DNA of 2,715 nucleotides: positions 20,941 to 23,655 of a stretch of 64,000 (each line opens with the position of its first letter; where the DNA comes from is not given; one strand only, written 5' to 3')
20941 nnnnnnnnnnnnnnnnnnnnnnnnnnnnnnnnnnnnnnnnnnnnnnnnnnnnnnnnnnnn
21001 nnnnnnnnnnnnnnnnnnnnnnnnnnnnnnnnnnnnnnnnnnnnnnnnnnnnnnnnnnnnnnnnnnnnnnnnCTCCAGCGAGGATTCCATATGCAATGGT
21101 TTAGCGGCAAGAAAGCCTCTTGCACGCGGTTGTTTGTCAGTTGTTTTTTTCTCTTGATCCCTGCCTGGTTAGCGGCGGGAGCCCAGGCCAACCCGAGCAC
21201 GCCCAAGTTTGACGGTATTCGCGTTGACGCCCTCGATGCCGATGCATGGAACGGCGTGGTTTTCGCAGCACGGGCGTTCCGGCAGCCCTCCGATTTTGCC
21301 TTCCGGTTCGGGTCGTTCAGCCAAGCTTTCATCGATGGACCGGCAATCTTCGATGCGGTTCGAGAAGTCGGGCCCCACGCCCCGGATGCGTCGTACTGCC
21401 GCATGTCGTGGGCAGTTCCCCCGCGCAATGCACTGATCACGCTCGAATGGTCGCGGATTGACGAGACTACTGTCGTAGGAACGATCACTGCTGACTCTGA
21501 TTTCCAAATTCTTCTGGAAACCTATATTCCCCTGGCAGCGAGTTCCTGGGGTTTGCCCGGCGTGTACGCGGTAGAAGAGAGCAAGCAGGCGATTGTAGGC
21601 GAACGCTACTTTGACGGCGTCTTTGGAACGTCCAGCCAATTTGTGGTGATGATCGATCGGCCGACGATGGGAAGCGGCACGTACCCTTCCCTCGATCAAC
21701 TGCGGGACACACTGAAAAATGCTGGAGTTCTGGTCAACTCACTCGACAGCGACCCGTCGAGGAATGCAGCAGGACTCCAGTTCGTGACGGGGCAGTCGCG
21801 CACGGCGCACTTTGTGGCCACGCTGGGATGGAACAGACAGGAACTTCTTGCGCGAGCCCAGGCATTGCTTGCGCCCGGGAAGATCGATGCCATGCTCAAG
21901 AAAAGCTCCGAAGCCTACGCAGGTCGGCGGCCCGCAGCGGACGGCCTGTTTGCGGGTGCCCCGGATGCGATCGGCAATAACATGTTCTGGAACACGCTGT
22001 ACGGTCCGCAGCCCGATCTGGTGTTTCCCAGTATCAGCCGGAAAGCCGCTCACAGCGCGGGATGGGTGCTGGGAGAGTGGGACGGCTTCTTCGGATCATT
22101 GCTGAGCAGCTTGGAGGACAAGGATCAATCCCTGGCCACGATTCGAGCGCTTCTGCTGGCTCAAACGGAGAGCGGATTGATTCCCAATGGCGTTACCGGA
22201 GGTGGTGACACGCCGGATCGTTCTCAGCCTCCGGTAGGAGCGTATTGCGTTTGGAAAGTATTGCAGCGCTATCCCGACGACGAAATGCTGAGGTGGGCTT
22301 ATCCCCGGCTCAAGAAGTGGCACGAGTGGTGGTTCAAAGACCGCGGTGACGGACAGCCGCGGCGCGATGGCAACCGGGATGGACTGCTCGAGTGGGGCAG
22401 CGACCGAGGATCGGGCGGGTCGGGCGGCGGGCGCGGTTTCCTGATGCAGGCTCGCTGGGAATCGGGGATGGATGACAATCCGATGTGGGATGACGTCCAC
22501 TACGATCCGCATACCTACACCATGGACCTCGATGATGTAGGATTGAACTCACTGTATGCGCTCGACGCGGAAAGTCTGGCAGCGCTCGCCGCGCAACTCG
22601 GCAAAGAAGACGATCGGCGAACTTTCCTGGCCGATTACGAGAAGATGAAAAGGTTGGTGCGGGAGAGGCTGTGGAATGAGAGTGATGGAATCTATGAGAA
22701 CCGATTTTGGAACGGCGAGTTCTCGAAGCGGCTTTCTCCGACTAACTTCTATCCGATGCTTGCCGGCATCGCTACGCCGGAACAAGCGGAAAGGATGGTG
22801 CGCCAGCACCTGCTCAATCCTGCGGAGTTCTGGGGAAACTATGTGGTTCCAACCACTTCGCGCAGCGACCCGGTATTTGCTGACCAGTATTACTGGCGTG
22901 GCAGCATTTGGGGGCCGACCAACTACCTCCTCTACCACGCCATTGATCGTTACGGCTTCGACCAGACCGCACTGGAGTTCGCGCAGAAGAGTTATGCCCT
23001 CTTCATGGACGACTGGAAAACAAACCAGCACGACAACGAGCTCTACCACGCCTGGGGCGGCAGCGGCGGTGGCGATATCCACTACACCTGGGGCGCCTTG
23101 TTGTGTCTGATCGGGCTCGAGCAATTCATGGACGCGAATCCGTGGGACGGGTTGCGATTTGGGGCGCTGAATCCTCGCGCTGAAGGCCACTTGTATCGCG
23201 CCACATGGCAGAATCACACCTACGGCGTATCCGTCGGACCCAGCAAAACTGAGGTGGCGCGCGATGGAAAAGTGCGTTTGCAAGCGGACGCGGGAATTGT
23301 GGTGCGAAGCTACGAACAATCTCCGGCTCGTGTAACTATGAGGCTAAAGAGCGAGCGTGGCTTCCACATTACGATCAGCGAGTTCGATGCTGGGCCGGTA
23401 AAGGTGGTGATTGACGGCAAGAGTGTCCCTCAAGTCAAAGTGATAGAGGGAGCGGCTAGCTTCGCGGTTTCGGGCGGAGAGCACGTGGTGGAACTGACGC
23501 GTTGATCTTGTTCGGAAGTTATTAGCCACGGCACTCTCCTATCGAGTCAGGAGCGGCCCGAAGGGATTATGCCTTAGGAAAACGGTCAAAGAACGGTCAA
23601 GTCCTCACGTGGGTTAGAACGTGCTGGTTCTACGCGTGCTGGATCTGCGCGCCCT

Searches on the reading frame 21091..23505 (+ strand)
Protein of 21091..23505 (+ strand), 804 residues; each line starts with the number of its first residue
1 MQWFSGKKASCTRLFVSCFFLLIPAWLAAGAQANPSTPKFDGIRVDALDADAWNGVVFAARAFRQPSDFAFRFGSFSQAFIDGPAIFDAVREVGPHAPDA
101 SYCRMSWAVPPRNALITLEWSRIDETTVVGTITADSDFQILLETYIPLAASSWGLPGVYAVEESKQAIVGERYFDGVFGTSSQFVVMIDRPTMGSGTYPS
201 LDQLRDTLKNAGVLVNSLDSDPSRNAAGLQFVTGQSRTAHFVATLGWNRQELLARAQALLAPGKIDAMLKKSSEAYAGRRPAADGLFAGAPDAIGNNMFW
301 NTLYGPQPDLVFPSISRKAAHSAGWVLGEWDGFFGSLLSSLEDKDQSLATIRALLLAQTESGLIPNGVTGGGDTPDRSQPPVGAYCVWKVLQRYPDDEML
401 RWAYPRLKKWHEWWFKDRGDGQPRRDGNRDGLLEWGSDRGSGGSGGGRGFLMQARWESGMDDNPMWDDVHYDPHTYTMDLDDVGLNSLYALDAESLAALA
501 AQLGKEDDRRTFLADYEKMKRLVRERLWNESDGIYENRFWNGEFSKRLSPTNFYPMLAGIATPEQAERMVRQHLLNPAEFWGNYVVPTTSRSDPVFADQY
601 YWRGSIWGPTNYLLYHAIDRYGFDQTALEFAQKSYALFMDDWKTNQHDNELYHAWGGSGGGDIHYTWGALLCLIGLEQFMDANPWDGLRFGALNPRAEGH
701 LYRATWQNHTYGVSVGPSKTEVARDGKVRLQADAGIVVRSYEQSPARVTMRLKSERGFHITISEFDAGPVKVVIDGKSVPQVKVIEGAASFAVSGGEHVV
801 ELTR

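Call 63: search_protein_families(library=pfam, proteins=[window:21091-23505:+], max_evalue=0.001)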
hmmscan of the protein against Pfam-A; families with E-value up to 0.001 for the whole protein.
window:21091-23505:+ (804 aa): 4 families
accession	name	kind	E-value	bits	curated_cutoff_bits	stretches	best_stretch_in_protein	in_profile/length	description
PF22422.2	MGH1-like_GH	-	7.4e-43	147.9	27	1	347-667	24-355/356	Mannosylglycerate hydrolase MGH1-like glycoside hydrolase domain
PF01204.24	Trehalase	-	6.6e-20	71.9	21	1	476-666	300-492/512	Trehalase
PF03200.22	Glyco_hydro_63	-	8.2e-12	45.1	22.4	1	551-646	349-448/492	Glycosyl hydrolase family 63 C-terminal domain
PF17389.8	Bac_rhamnosid6H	-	1.2e-07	31.8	24.5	0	488-574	174-250/339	Bacterial alpha-L-rhamnosidase 6 hairpin glycosidase domain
